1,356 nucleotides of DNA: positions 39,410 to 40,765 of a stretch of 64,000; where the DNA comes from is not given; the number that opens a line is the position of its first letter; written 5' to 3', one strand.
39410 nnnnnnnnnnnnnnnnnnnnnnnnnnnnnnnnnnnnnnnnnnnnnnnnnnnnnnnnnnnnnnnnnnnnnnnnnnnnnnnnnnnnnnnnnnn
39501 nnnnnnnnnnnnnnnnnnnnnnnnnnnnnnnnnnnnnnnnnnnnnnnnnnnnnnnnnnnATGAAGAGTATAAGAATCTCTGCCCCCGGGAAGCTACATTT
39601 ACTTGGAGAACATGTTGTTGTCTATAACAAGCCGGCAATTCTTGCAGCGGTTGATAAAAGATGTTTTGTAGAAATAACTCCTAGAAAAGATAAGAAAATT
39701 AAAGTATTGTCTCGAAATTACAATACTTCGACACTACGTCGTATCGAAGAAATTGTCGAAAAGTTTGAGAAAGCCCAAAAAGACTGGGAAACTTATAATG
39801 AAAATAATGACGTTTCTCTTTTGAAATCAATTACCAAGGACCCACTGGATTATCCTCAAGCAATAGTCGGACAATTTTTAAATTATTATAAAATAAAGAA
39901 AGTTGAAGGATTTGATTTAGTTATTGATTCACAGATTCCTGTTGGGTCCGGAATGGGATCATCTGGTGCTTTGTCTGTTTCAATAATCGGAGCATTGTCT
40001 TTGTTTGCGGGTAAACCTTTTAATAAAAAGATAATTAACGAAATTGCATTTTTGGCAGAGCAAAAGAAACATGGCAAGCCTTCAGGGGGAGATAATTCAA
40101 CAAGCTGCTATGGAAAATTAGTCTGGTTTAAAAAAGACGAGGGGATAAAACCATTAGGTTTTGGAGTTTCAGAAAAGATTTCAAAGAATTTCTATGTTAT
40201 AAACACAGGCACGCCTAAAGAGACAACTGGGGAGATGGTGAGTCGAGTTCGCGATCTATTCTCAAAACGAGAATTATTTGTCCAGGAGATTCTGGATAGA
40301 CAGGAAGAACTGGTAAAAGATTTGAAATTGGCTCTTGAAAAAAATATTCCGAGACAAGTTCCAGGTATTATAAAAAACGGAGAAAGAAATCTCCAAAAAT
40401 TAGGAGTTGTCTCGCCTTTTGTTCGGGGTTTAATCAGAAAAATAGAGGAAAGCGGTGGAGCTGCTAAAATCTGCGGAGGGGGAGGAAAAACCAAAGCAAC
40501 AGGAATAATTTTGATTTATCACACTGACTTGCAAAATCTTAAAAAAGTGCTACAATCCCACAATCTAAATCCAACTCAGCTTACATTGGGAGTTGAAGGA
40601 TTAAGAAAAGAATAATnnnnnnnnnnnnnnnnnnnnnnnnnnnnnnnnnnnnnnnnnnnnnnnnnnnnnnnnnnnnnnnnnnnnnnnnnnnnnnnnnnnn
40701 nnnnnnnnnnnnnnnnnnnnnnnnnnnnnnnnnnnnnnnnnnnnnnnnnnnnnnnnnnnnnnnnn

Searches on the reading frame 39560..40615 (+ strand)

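Call 61: search_protein_families(library=pfam, proteins=[window:39560-40615:+], max_evalue=0.001)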
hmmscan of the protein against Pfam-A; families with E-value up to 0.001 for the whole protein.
window:39560-40615:+ (351 aa): 1 family
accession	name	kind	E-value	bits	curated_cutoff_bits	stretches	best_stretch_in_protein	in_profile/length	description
PF00288.32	GHMP_kinases_N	-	6e-17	62.1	22.3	1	102-185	6-86/87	GHMP kinases N terminal domain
